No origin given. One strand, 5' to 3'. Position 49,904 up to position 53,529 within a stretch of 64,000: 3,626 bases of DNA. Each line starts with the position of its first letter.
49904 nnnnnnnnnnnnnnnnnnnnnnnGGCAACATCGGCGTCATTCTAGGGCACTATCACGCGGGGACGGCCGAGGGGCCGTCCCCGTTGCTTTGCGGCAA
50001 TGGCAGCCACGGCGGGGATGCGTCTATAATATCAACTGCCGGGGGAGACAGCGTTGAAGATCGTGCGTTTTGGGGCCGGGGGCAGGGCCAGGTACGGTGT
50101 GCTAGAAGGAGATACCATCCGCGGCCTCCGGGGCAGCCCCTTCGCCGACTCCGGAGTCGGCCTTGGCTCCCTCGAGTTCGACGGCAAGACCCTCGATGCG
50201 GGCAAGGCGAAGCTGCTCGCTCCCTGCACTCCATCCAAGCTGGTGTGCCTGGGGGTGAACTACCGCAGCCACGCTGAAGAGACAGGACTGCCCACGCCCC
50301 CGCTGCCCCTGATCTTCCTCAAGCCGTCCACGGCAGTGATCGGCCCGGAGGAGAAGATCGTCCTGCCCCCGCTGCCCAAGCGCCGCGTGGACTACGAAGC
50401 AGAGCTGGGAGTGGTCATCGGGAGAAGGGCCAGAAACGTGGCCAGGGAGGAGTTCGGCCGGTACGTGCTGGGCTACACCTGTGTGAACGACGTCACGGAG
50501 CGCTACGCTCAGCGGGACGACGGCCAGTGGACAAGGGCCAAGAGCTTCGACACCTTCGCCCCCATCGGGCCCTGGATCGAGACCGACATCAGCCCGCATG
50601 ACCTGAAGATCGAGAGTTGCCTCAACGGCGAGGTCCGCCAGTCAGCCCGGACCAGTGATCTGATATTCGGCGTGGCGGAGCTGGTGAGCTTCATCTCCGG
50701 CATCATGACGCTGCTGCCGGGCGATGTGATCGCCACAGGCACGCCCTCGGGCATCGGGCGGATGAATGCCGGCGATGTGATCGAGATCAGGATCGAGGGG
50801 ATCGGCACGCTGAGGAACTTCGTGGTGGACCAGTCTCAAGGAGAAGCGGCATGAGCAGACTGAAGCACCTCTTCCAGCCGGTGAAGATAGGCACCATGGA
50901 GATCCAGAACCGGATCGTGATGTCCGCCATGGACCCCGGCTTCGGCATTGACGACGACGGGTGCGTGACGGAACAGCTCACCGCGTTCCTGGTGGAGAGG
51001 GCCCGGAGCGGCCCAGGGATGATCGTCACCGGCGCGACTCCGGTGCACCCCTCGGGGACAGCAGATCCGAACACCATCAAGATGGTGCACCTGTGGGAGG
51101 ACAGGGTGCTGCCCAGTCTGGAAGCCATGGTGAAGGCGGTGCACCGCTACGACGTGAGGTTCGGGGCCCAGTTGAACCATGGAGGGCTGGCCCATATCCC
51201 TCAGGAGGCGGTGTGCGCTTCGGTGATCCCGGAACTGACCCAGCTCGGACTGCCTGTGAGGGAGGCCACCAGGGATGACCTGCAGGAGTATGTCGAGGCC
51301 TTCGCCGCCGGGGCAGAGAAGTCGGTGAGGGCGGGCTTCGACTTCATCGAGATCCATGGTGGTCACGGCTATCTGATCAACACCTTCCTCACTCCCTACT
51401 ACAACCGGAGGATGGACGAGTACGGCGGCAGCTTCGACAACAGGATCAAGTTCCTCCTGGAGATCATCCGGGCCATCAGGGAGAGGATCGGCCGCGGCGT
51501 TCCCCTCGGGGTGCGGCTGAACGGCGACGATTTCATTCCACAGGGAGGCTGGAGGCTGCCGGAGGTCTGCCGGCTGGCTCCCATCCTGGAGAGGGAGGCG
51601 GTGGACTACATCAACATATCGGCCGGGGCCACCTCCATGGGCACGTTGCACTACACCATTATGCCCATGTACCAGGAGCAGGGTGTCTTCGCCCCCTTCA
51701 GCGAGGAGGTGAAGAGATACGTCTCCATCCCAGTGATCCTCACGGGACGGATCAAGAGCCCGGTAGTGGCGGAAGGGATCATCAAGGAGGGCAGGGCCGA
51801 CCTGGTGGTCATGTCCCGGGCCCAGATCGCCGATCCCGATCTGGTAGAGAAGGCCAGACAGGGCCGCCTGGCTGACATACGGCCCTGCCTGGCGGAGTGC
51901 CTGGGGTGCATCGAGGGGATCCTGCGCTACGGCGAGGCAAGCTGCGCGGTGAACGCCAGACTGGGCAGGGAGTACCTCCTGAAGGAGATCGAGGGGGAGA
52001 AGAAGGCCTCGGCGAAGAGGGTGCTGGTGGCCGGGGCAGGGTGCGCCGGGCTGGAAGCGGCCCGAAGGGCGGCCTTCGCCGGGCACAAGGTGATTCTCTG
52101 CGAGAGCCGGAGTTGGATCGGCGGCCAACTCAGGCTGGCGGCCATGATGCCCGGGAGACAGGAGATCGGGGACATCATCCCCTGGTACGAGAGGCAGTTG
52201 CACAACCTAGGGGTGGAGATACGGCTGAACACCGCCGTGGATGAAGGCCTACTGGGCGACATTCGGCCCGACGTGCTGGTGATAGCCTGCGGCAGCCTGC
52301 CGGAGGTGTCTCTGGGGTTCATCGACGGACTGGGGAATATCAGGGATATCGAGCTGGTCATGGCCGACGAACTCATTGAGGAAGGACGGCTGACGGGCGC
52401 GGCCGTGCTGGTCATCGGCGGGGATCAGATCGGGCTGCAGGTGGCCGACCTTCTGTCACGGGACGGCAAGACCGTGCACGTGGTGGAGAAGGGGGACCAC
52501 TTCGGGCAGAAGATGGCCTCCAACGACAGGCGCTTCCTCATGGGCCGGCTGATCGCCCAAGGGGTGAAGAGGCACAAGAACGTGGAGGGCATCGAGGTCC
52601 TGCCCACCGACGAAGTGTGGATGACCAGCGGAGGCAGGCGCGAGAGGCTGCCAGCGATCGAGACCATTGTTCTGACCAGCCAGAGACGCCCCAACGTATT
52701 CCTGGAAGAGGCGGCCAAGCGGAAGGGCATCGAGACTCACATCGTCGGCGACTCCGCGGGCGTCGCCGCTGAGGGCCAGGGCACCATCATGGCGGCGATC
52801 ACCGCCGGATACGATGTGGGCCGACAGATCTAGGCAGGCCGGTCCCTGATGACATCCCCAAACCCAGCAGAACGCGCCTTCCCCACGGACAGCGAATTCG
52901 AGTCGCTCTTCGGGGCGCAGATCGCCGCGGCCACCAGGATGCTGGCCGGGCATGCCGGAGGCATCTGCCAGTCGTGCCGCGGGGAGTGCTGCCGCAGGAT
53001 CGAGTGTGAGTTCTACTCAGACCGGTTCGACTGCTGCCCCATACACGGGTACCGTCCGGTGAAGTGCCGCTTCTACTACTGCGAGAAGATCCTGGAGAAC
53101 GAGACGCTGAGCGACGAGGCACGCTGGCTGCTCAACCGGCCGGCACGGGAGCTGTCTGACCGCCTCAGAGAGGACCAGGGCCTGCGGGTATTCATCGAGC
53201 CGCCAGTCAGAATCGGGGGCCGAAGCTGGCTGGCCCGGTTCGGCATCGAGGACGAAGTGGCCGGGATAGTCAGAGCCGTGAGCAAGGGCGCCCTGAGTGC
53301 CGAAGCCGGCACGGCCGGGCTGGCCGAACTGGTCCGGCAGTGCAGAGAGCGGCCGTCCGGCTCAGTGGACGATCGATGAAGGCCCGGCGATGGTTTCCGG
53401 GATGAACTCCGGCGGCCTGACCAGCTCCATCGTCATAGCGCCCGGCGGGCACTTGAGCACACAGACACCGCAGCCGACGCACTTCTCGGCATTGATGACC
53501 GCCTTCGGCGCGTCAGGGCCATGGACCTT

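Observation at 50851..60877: bai-like steroid/bile-acid reductive-metabolism gene set: OYE flavoenzymes + BaiE-like dehydratase + KstD/BaiJ-like flavoprotein + SDR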

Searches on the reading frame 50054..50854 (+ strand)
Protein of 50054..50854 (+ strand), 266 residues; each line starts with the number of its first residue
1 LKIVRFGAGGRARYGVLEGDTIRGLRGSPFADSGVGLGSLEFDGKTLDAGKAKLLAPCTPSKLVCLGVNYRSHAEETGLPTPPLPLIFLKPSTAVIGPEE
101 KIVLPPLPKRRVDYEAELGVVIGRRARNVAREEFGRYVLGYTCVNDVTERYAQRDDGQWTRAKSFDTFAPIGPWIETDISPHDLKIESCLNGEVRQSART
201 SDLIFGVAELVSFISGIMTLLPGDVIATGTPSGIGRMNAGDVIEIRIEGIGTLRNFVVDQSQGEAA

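Call 4: search_protein_families(library=pfam, proteins=[window:50054-50854:+], max_evalue=0.01)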
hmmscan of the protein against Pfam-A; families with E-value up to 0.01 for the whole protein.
window:50054-50854:+ (266 aa): 2 families
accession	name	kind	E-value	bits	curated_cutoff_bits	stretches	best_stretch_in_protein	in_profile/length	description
PF01557.24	FAA_hydrolase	-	1.1e-65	221.7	23.9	1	62-258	1-214/214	Fumarylacetoacetate (FAA) hydrolase C-terminal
PF10370.14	Rv2993c-like_N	-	1.9e-13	51.5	21.3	1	1-57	1-50/50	Rv2993c-like, N-terminal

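Call 22: search_protein_families(library=ncbifam, proteins=[window:50054-50854:+], max_evalue=0.001)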
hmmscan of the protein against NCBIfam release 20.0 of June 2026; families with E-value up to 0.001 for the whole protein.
window:50054-50854:+ (266 aa): 6 families
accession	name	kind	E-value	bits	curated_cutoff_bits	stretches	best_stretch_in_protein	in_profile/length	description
TIGR02303.1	HpaG-C-term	equivalog_domain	2.6e-56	190.9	276.4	1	41-259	23-244/245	4-hydroxyphenylacetate degradation bifunctional isomerase/decarboxylase, C-terminal subunit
NF053535.1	DhyDRhmHlse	equivalog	3.7e-55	187.2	500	1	1-259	1-280/284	2,4-didehydro-3-deoxy-L-rhamnonate hydrolase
NF011750.0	PRK15203.1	equivalog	1.6e-41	142.5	811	1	58-260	220-425/429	4-hydroxyphenylacetate degradation bifunctional isomerase/decarboxylase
NF009399.0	PRK12764.1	equivalog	3.8e-39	135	444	1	58-250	19-212/501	fumarylacetoacetate hydrolase family protein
NF007967.0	PRK10691.1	equivalog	4e-36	124.4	201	1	60-249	16-211/219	fumarylacetoacetate hydrolase family protein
TIGR02305.1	HpaG-N-term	equivalog_domain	7.3e-31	107.3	228.65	1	82-256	30-204/205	4-hydroxyphenylacetate degradation bifunctional isomerase/decarboxylase, N-terminal subunit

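Call 68: search_solved_structures(query=window:50054-50854:+, max_evalue=1e-25)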
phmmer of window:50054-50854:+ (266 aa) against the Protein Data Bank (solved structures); distinct sequences matched with E-value up to 1e-25: 22.
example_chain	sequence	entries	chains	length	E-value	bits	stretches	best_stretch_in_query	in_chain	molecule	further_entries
4pfz_A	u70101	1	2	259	4.5e-66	226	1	37-260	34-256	5-carboxymethyl-2-hydroxymuconate delta-isomerase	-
3rr6_A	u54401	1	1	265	6.1e-66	225.6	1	37-260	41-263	Putative uncharacterized protein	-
3qdf_A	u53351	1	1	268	9.3e-66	225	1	37-259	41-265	2-hydroxyhepta-2,4-diene-1,7-dioate isomerase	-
1gtt_A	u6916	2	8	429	4.5e-60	206.4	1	60-261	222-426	4-HYDROXYPHENYLACETATE DEGRADATION BIFUNCTIONAL ISOMERASE/DECARBOXYLASE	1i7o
4dbf_A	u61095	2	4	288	5.6e-56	192.9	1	25-259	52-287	2-HYDROXYHEPTA-2,4-DIENE-1,7-DIOATE ISOMERASE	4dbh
2dfu_A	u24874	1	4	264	1.3e-55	191.7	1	1-257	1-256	probable 2-hydroxyhepta-2,4-diene-1,7-dioate isomerase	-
8gsr_A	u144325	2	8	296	6.5e-50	173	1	2-257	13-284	L-2,4-diketo-3-deoxyrhamnonate hydrolase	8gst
1wzo_A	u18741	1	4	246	7.2e-49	169.6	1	54-258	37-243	HpcE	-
8sky_A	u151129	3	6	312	6.6e-42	146.8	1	50-257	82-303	Fumarylacetoacetate hydrolase family protein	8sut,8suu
6jvv_A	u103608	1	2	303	7.6e-42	146.6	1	59-262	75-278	maleylpyruvate hydrolase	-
6jvw_A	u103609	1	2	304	7.6e-42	146.6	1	59-262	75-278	maleylpyruvate hydrolase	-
6iym_A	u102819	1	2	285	4.1e-41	144.2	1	1-257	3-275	5-oxopent-3-ene-1,2,5-tricarboxylate decarboxylase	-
6j57_A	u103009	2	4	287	4.3e-40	140.8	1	39-258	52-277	Predicted 2-keto-4-pentenoate hydratase/2-oxohepta-3-ene-1,7-dioic acid hydratase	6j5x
6fog_A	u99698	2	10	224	5.1e-37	130.8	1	62-253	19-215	Acylpyruvase FAHD1, mitochondrial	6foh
1saw_A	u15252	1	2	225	5.2e-37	130.8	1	62-253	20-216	hypothetical protein FLJ36880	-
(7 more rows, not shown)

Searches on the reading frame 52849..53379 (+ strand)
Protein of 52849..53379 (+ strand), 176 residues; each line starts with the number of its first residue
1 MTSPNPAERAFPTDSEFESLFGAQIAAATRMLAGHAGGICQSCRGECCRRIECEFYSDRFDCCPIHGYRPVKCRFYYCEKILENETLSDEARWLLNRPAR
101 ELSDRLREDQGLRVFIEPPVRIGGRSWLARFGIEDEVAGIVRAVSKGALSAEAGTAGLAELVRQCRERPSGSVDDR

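Call 4: search_protein_families(library=pfam, proteins=[window:52849-53379:+], max_evalue=0.01)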
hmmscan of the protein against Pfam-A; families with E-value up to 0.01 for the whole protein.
window:52849-53379:+ (176 aa): 0 families

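Call 22: search_protein_families(library=ncbifam, proteins=[window:52849-53379:+], max_evalue=0.001)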
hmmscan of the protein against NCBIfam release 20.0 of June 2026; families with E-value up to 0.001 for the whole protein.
window:52849-53379:+ (176 aa): 0 families

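Call 46: search_solved_structures(query=window:52849-53379:+, max_evalue=5)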
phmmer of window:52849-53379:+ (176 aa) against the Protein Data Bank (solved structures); distinct sequences matched with E-value up to 5: 0.

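Call 60: search_protein_families(library=pfam, proteins=[window:52849-53379:+], max_evalue=10)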
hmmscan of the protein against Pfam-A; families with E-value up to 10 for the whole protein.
window:52849-53379:+ (176 aa): 0 families

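Call 69: find_homologous_proteins(query=window:52849-53379:+, max_evalue=0.001)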
Query window:52849-53379:+ (176 aa): 54 proteins with E <= 0.001 among 302 candidates.
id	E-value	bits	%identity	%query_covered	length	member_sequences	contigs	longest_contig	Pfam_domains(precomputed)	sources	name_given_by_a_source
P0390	3.6e-115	400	100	100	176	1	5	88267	-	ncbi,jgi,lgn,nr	ncbi:MAG: hypothetical protein FJ020_03850 [Chloroflexi bacterium]|nr:hypothetical protein [Chlorofl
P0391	6.4e-93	328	84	100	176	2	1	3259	-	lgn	-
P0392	9.1e-92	324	82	100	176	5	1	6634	-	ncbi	-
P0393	4.4e-88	312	82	94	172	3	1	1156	-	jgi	jgi:hypothetical protein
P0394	5.7e-85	302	77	98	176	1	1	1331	-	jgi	jgi:hypothetical protein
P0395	3.8e-84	299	80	94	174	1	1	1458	-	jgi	jgi:hypothetical protein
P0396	1.3e-81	291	73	98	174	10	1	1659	-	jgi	-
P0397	1.3e-81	291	77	94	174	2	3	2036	-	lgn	-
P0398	4.4e-81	289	75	97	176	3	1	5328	-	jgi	jgi:hypothetical protein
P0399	5.4e-79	282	71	100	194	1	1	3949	-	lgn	-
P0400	2.4e-77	277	72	98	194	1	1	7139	-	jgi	jgi:hypothetical protein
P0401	2.2e-76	274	72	97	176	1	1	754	-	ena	-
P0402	2.1e-75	271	68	98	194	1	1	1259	-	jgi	jgi:hypothetical protein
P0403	3.7e-60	221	56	97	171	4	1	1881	-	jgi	jgi:hypothetical protein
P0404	1.7e-58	215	56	95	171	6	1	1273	-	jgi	-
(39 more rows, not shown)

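Call 75: predict_structure(alignment_id=A5)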
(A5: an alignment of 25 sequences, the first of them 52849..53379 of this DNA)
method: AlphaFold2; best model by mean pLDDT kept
length: 176 residues; sequences in the alignment: 25
mean_pLDDT: 70.7   pTM: 0.69
mean pLDDT of the five models: 70.7, 51.7, 48.9, 48.7, 44.7
residues with pLDDT >= 90: 22; 70-90: 68; 50-70: 73; < 50: 13
segments of 3 or more residues with pLDDT < 50: 172-176
pLDDT, mean of each block of 10 residues (from residue 1): 56 83 76 63 57 72 78 64 68 67 63 50 67 88 92 93 81 44
secondary structure, 60 per line:
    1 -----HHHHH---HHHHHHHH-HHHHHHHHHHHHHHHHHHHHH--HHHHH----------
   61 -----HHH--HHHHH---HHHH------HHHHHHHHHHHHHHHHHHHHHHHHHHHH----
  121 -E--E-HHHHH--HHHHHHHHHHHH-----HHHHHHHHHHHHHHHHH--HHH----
elements in order: H6-10 H14-21 H23-43 H46-50 H71-75 H79-82 H89-116 H127-131 H134-145 H151-167
